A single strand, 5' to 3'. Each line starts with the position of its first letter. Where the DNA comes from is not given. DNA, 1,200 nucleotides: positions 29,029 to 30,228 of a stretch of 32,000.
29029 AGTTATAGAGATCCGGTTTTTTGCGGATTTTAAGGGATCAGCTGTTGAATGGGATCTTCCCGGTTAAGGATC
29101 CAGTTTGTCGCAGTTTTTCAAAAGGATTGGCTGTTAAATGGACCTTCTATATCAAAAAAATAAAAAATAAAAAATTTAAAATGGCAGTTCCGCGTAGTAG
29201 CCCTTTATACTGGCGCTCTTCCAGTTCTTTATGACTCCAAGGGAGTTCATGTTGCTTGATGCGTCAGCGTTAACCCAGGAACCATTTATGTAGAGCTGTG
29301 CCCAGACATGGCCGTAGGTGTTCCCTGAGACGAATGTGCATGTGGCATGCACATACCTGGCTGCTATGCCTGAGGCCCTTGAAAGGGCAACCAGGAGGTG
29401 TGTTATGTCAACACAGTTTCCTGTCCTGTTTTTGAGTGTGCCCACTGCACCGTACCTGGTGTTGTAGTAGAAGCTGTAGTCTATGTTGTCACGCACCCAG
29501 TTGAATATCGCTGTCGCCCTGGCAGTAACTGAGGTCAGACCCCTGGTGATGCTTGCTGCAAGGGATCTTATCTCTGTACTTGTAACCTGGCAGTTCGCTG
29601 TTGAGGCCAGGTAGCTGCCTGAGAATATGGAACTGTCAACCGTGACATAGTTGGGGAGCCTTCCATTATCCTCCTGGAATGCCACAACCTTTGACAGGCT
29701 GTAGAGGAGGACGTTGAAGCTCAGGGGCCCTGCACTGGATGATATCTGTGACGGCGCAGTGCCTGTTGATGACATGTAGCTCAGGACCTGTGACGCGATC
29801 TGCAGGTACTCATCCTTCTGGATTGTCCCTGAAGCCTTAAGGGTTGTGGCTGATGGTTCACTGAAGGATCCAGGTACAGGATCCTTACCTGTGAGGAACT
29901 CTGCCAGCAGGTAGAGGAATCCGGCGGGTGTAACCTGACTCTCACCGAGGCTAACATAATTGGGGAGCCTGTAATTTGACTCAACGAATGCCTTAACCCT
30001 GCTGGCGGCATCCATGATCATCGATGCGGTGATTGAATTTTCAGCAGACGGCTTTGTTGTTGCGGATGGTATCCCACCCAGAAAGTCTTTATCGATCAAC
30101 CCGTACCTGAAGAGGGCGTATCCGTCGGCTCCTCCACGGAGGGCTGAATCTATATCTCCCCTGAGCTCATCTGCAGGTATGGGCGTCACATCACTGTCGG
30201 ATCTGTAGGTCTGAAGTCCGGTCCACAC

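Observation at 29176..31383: Exported fusion of a glycoside-hydrolase-like TIM barrel, pseudomurein-binding repeats and a Pei-like transglutaminase core: candidate dual-activity pseudomurein remodelling enzyme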

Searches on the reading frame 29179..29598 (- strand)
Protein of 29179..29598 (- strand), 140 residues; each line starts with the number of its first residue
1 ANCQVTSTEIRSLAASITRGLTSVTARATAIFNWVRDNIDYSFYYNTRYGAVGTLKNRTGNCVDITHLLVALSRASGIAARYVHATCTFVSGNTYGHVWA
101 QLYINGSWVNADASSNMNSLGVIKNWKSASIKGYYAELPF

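Call 68: search_solved_structures(query=A6, max_evalue=1, show_alignments=5)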
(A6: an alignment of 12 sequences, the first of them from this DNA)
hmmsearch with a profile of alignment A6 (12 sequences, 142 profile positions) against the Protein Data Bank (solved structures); distinct sequences matched with E-value up to 1: 10.
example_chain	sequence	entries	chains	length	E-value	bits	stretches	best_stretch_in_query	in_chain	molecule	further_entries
3isr_A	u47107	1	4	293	8.5e-14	54.5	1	3-117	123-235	Transglutaminase-like enzymes, putative cysteine protease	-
8jx4_A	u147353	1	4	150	2.1e-07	33.8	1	23-99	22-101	PeiW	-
8z4f_B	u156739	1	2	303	4.5e-06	29.4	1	25-100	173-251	Pseudomurein endosiopeptidase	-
2zk9_X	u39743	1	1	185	0.04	16.6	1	50-124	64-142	Protein-glutaminase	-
2ksv_A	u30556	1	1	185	0.045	16.5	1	49-124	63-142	Protein-glutaminase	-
4eqf_A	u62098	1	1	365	0.1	15.3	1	10-67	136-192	PEX5-related protein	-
3a56_A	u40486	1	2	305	0.11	15.2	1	51-124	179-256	Protein-glutaminase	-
3a54_A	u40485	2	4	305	0.12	15.2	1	51-124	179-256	Protein-glutaminase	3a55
6vej_P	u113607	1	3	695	0.55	13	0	19-74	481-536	Probable Resistance-Nodulation-Cell Division (RND) efflux membrane fusion protein,Probable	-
2f4m_A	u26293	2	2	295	0.86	12.3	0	54-114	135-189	peptide N-glycanase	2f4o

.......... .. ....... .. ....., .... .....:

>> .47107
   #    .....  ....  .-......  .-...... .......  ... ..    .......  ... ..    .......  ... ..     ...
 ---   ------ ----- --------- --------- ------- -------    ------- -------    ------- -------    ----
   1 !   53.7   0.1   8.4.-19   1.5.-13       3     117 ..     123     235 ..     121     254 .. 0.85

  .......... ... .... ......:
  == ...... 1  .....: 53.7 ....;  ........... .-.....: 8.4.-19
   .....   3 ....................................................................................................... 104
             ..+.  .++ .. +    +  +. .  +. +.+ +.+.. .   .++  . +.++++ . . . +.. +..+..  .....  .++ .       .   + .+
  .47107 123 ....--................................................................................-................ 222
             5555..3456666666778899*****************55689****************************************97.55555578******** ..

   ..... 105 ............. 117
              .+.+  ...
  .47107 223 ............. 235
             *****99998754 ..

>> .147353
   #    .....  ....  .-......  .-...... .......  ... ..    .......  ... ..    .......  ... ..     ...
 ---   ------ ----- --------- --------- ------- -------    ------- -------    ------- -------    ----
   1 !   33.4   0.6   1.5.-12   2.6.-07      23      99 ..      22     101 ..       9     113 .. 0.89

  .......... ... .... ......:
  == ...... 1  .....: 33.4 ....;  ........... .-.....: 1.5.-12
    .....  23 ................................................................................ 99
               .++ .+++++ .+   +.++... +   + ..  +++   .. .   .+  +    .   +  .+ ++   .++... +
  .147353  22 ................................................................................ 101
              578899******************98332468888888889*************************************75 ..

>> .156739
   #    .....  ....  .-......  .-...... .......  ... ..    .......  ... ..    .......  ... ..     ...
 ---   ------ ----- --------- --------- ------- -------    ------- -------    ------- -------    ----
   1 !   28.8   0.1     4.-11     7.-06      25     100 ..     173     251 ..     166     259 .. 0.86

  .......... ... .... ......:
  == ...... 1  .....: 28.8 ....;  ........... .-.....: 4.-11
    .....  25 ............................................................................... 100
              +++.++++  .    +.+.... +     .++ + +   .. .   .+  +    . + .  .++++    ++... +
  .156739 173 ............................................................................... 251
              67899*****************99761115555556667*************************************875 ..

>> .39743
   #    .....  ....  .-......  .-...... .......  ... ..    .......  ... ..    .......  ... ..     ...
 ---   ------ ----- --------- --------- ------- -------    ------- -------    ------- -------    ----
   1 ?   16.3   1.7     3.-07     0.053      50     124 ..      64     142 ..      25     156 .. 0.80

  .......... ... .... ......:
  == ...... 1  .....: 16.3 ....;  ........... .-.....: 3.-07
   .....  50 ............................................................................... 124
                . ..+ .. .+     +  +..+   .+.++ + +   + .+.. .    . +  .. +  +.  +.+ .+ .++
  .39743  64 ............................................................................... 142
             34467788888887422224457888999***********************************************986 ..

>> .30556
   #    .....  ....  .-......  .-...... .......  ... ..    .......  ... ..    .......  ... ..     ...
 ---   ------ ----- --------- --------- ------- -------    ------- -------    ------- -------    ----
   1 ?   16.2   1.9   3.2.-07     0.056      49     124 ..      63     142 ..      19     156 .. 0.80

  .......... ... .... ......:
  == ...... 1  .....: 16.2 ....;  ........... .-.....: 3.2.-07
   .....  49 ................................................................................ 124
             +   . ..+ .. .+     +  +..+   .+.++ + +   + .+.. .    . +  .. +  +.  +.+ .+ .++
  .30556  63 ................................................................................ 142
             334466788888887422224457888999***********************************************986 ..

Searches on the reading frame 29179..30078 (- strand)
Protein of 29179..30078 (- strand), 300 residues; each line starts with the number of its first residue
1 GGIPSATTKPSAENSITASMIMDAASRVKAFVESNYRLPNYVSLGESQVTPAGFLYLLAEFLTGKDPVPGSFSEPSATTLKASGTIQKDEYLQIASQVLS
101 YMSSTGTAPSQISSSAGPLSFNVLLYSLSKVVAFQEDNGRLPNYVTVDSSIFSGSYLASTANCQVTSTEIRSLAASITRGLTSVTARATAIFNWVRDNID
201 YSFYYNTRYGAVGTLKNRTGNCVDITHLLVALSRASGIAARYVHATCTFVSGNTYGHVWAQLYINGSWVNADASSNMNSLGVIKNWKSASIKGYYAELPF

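Call 49: predict_structure(alignment_id=A4)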
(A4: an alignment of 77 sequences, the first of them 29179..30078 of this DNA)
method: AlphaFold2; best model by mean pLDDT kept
length: 300 residues; sequences in the alignment: 77
mean_pLDDT: 88.7   pTM: 0.58
mean pLDDT of the five models: 88.7, 88.8, 87.9, 87.8, 87.7
residues with pLDDT >= 90: 194; 70-90: 84; 50-70: 9; < 50: 13
segments of 3 or more residues with pLDDT < 50: 1-13
pLDDT, mean of each block of 10 residues (from residue 1): 36 72 92 79 88 97 89 73 91 98 94 93 95 94 90 78 92 89 90 98 92 98 98 92 96 96 88 97 95 85
secondary structure, 60 per line:
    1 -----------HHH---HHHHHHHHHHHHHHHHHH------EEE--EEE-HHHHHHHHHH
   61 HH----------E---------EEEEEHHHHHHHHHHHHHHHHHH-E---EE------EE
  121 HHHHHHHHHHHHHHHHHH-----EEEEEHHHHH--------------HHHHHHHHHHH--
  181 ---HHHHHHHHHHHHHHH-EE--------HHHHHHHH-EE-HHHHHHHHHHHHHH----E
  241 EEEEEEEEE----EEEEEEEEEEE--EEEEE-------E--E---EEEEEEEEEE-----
elements in order: H18-35 E42-44 E47-49 H51-62 E83-87 H88-105 H121-138 E144-148 H149-153 H168-178 H184-198 H210-217 H222-235 E240-249 E254-264 E267-271 E286-295

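Call 52: fold_search(model_id=the predicted structure, library=pdb)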
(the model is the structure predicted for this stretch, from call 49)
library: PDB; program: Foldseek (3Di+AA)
matches with E <= 10: 335; with E <= 0.001: 11
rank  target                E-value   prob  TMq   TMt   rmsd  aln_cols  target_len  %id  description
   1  8z4f_A                1.5e-11  1.00  0.33  0.33  18.1       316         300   17  Pseudomurein Endoisopeptidases PeiP (released 2024-10-30)
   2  3isr_A                1.2e-09  1.00  0.37  0.39   7.1       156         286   26  The Crystal Structure of a Putative Cysteine Protease from Cytophaga hutchinsonii to 1.9A (released 2009-09-08)
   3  3isr_C                1.6e-09  1.00  0.37  0.39   7.5       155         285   26  The Crystal Structure of a Putative Cysteine Protease from Cytophaga hutchinsonii to 1.9A (released 2009-09-08)
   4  3isr_B                1.6e-09  1.00  0.36  0.38   7.7       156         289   26  The Crystal Structure of a Putative Cysteine Protease from Cytophaga hutchinsonii to 1.9A (released 2009-09-08)
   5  8z4f_B                8.2e-09  1.00  0.39  0.50  14.2       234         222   18  Pseudomurein Endoisopeptidases PeiP (released 2024-10-30)
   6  9crn                  5.8e-06  1.00  0.32  0.27  12.4       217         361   13  Crystal structure of Streptococcus pyogenes TglA (released 2024-08-14)
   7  3kd4_A                3.8e-05  1.00  0.31  0.19  13.8       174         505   13  CRYSTAL STRUCTURE OF A PUTATIVE PROTEASE (BDI_1141) FROM PARABACTEROIDES DISTASONIS ATCC 8503 AT 2.00 A RESOLUTION (released 2009-11-24)
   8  8jx4_D                1.4e-04  1.00  0.34  0.62   3.9       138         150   18  Structure of the catalytic domain of pseudomurein endo-isopeptidases PeiW (released 2024-10-09)
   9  8jx4_A                1.4e-04  1.00  0.32  0.60   4.4       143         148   18  Structure of the catalytic domain of pseudomurein endo-isopeptidases PeiW (released 2024-10-09)
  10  8jx4_B                6.5e-04  1.00  0.33  0.62   4.2       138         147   19  Structure of the catalytic domain of pseudomurein endo-isopeptidases PeiW (released 2024-10-09)
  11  4u65_E                7.2e-04  1.00  0.32  0.50   4.1       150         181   13  Structure of the periplasmic output domain of the Legionella pneumophila LapD ortholog CdgS9 in complex with Pseudomon (released 2014-08-13)
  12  4xz7_B                1.4e-03  1.00  0.29  0.24  14.5       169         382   15  Crystal structure of a TGase (released 2015-06-24)
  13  6g4h                  1.7e-03  1.00  0.32  0.34  14.1       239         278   18  Crystal structure of the periplasmic domain of TgpA from Pseudomonas aeruginosa bound to ethylmercury (released 2019-04-10)
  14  7pjo_AAA              1.8e-03  1.00  0.27  0.36   3.5       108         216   16  Crystal form 3 of CPR-C4: a cysteine protease from the Candidate Phyla Radiation (released 2022-07-06)
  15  2q3z_A                1.9e-03  1.00  0.26  0.13   5.3       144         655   14  Transglutaminase 2 undergoes large conformational change upon activation (released 2007-10-23)
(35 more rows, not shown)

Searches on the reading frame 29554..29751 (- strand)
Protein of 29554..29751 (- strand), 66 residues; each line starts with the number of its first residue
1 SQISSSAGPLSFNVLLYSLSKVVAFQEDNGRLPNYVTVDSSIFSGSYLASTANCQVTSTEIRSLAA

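Call 22: search_protein_families(library=pfam, proteins=[window:29554-29751:-], max_evalue=1)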
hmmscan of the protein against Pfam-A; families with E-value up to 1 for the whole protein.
seq(66 aa): 1 family
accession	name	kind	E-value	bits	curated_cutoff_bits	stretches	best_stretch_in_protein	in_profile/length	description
PF09373.15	PMBR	-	3.4e-10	39.9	24.9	1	7-38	2-33/33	Pseudomurein-binding repeat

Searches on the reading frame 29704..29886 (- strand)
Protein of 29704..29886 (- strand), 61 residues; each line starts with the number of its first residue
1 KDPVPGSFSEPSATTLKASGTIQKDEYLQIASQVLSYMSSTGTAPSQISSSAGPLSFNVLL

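Call 22: search_protein_families(library=pfam, proteins=[window:29704-29886:-], max_evalue=1)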
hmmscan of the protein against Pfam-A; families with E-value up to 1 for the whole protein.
seq(61 aa): 1 family
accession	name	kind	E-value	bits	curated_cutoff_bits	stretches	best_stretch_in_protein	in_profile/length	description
PF09373.15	PMBR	-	8.8e-10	38.6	24.9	1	18-49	1-32/33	Pseudomurein-binding repeat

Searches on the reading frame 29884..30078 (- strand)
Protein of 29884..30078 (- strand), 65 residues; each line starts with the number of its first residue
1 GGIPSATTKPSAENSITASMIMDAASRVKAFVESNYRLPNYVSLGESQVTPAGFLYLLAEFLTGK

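Call 22: search_protein_families(library=pfam, proteins=[window:29884-30078:-], max_evalue=1)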
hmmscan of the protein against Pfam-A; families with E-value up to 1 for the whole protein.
seq(65 aa): 1 family
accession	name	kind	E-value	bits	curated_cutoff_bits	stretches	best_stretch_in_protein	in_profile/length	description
PF09373.15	PMBR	-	2.6e-11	43.5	24.9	1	14-43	3-32/33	Pseudomurein-binding repeat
